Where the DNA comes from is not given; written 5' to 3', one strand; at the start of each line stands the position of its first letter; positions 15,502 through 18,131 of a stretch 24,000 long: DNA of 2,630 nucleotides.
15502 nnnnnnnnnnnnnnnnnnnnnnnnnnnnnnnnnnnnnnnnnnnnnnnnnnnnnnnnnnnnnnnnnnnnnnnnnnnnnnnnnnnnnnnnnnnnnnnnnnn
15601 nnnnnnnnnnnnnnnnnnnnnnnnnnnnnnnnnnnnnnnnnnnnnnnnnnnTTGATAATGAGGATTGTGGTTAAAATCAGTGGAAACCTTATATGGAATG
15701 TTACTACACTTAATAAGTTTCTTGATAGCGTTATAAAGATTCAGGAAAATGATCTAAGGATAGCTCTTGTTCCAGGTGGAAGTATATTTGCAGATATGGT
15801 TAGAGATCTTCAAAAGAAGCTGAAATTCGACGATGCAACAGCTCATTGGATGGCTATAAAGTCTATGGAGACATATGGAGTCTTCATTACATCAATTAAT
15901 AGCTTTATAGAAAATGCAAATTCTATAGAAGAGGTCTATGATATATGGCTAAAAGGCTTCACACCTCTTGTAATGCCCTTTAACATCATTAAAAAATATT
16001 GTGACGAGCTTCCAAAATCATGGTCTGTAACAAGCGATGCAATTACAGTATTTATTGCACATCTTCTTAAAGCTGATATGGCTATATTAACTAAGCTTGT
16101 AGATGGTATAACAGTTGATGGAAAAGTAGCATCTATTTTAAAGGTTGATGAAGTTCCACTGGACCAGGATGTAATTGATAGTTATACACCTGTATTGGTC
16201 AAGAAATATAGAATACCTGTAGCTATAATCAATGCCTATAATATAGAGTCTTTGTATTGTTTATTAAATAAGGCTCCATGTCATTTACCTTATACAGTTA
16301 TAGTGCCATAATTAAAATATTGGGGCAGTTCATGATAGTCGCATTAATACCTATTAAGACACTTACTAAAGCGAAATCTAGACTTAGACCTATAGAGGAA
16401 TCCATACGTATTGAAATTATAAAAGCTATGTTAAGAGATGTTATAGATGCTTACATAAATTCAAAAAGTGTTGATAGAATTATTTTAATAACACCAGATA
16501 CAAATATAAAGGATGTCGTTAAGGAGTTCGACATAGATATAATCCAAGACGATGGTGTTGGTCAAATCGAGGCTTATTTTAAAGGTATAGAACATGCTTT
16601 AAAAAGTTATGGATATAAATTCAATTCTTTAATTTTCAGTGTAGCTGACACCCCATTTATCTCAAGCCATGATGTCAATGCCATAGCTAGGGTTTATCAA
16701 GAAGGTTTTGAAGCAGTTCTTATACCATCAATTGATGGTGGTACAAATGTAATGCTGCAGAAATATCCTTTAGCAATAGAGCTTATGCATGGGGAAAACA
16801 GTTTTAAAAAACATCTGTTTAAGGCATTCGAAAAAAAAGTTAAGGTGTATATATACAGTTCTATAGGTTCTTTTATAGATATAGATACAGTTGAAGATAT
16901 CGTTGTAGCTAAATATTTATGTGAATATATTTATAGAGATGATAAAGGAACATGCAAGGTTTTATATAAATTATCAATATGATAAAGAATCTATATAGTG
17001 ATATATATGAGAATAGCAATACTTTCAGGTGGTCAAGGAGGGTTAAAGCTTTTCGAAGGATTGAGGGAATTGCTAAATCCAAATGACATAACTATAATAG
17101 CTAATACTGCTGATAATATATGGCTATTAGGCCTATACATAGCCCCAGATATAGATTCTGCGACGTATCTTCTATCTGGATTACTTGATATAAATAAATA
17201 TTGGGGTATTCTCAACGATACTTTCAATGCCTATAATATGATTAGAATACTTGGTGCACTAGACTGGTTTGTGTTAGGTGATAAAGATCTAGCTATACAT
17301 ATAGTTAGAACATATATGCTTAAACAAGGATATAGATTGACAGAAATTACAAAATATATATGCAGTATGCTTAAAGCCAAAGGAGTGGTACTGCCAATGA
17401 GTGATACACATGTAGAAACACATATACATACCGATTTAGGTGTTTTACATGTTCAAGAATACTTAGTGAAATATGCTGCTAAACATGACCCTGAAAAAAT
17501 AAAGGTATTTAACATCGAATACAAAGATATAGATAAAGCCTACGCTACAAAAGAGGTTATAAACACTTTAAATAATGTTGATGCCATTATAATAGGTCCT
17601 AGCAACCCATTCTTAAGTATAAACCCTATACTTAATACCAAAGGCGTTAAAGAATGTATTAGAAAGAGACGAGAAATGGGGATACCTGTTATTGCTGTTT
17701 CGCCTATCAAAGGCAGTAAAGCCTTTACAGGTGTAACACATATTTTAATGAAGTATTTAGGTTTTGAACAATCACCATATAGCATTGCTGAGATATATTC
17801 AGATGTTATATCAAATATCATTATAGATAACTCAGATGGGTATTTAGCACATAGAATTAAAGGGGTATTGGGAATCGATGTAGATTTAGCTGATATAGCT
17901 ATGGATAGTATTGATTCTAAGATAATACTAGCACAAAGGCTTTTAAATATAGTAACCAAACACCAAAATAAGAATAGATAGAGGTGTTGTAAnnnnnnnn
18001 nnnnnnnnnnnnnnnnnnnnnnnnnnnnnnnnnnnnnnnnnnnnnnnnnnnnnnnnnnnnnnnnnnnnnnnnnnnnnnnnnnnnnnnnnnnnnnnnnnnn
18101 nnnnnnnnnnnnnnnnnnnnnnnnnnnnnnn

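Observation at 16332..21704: ECF transporter embedded between cofD and a CofE-fold gene: candidate deazaflavin (FO) or F420-precursor salvage system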

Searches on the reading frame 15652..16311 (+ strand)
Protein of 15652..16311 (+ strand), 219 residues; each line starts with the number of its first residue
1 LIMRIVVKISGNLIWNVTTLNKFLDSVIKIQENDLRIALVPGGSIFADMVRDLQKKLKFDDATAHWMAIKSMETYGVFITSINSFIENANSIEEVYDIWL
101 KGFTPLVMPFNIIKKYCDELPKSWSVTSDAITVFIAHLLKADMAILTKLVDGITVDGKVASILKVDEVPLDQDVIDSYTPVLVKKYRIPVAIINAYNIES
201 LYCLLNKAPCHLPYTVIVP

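Call 3: search_protein_families(library=pfam, proteins=[window:15652-16311:+], max_evalue=0.01)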
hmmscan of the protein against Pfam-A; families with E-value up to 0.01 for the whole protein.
window:15652-16311:+ (219 aa): 1 family
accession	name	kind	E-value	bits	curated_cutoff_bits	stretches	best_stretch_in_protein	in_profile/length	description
PF00696.33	AA_kinase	-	8.6e-13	49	24.9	1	3-157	1-183/234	Amino acid kinase family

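Call 4: search_protein_families(library=ncbifam, proteins=[window:15652-16311:+], max_evalue=0.01)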
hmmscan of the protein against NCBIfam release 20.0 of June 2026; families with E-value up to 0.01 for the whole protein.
window:15652-16311:+ (219 aa): 3 families
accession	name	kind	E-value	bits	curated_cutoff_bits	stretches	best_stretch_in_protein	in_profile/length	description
NF040622.1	MfnE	equivalog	2.3e-30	105.9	300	1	6-205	3-200/211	[5-(aminomethyl)furan-3-yl]methyl phosphate kinase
NF010662.0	PRK14058.1-4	equivalog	8.6e-06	25.1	194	0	125-168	167-210/264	[LysW]-aminoadipate/[LysW]-glutamate kinase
TIGR00761.1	argB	equivalog_domain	0.00022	20.9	151.3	0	5-60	2-56/231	acetylglutamate kinase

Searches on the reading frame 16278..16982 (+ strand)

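Call 3: search_protein_families(library=pfam, proteins=[window:16278-16982:+], max_evalue=0.01)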
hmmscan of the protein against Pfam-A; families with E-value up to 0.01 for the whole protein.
window:16278-16982:+ (234 aa): 3 families
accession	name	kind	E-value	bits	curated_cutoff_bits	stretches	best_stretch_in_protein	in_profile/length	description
PF01983.22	CofC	-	1.7e-25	89.9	22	1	22-208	3-179/217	Guanylyl transferase CofC like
PF12804.13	NTP_transf_3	-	2.1e-08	34.9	27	1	50-165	25-137/160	MobA-like NTP transferase domain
PF02348.25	CTP_transf_3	-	0.0015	18.8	22.6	1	49-145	24-119/217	Cytidylyltransferase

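Call 4: search_protein_families(library=ncbifam, proteins=[window:16278-16982:+], max_evalue=0.01)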
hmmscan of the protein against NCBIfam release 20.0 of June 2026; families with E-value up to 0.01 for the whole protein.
window:16278-16982:+ (234 aa): 9 families
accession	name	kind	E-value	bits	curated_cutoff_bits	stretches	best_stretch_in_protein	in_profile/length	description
TIGR03552.1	F420_cofC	equivalog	1.1e-31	110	105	1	22-211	2-187/196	2-phospho-L-lactate guanylyltransferase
TIGR03310.1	matur_MocA_YgfJ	equivalog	1.5e-08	34.8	186.45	1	49-207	25-184/188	molybdenum cofactor cytidylyltransferase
NF001457.0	PRK00317.1-3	equivalog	6.3e-06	25.8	164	1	49-156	27-129/200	molybdenum cofactor guanylyltransferase MobA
TIGR04282.1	glyco_like_cofC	hypoth_equivalog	0.00015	21.6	134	1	29-208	10-189/189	TIGR04282 family arsenosugar biosynthesis glycosyltransferase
NF045665.1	NTPtran_DVU1551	equivalog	0.00015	20.9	315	1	49-229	26-207/359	DVU_1551 family NTP transferase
NF003952.0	PRK05450.1-5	subfamily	0.00017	20.8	193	1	49-142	27-118/250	3-deoxy-manno-octulosonate cytidylyltransferase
TIGR03202.1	pucB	equivalog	0.00056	19.7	235.05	1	81-208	66-192/192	xanthine dehydrogenase accessory protein PucB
NF003950.0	PRK05450.1-3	subfamily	0.0015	17.9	234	1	45-141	26-118/248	3-deoxy-manno-octulosonate cytidylyltransferase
NF009905.0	PRK13368.1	subfamily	0.007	15.7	255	0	49-142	27-116/243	3-deoxy-manno-octulosonate cytidylyltransferase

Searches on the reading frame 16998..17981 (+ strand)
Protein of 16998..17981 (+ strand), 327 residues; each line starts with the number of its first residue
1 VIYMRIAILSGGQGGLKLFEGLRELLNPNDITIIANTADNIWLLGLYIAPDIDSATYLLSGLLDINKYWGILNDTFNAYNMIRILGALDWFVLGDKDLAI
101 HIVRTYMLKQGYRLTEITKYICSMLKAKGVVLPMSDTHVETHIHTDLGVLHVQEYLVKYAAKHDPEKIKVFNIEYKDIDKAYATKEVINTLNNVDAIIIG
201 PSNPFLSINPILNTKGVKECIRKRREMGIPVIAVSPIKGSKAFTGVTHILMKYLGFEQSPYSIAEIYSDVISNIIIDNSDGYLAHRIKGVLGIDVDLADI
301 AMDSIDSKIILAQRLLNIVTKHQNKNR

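Call 3: search_protein_families(library=pfam, proteins=[window:16998-17981:+], max_evalue=0.01)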
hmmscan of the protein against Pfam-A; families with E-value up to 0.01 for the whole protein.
window:16998-17981:+ (327 aa): 1 family
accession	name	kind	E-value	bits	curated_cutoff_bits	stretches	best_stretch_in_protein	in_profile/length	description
PF01933.23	CofD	-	6.5e-41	140.8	30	1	6-279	1-252/290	2-phospho-L-lactate transferase CofD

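Call 4: search_protein_families(library=ncbifam, proteins=[window:16998-17981:+], max_evalue=0.01)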
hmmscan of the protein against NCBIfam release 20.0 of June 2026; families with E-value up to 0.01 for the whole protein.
window:16998-17981:+ (327 aa): 2 families
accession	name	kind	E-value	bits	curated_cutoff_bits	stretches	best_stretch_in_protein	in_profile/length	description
TIGR01819.1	F420_cofD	equivalog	2.2e-78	263.3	257.45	1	6-314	1-298/301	2-phospho-L-lactate transferase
TIGR01826.1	CofD_related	subfamily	9.4e-11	41.7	196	1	115-235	101-214/310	uridine diphosphate-N-acetylglucosamine-binding protein YvcK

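Call 56: find_related_loci(query=window:16998-17981:+, collection=genome_contigs, flank=10000)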
Query window:16998-17981:+ (327 aa) in genome_contigs; peptide patterns used: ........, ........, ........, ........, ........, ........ (x = any residue, [..] = any of these).
50 stretches matched a pattern; 1 encode a relative of the query (tblastn E <= 1e-3); 1 distinct loci.
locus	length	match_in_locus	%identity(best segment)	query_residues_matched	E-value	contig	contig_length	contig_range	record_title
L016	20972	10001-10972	73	3-326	3e-157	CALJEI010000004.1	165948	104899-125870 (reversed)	MAG: uncultured Ignisphaera sp. isolate S1_Bin_METABAT__310_1 genome assembly, contig: c_000003267777, whole genome shot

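Call 102: search_solved_structures(query=window:17007-17978:+, max_evalue=0.001)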
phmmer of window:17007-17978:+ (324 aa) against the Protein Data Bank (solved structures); distinct sequences matched with E-value up to 0.001: 3.
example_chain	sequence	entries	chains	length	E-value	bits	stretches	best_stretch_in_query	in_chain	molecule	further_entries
3c3d_A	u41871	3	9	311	1.2e-55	192.2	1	5-320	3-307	2-phospho-L-lactate transferase | LPPG:FO 2-phospho-L-lactate transferase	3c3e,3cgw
6uvx_B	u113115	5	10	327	4.5e-45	157.5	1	1-283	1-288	Phosphoenolpyruvate transferase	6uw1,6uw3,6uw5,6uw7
2ppv_A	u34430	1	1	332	4.2e-05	26.2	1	1-221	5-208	Uncharacterized protein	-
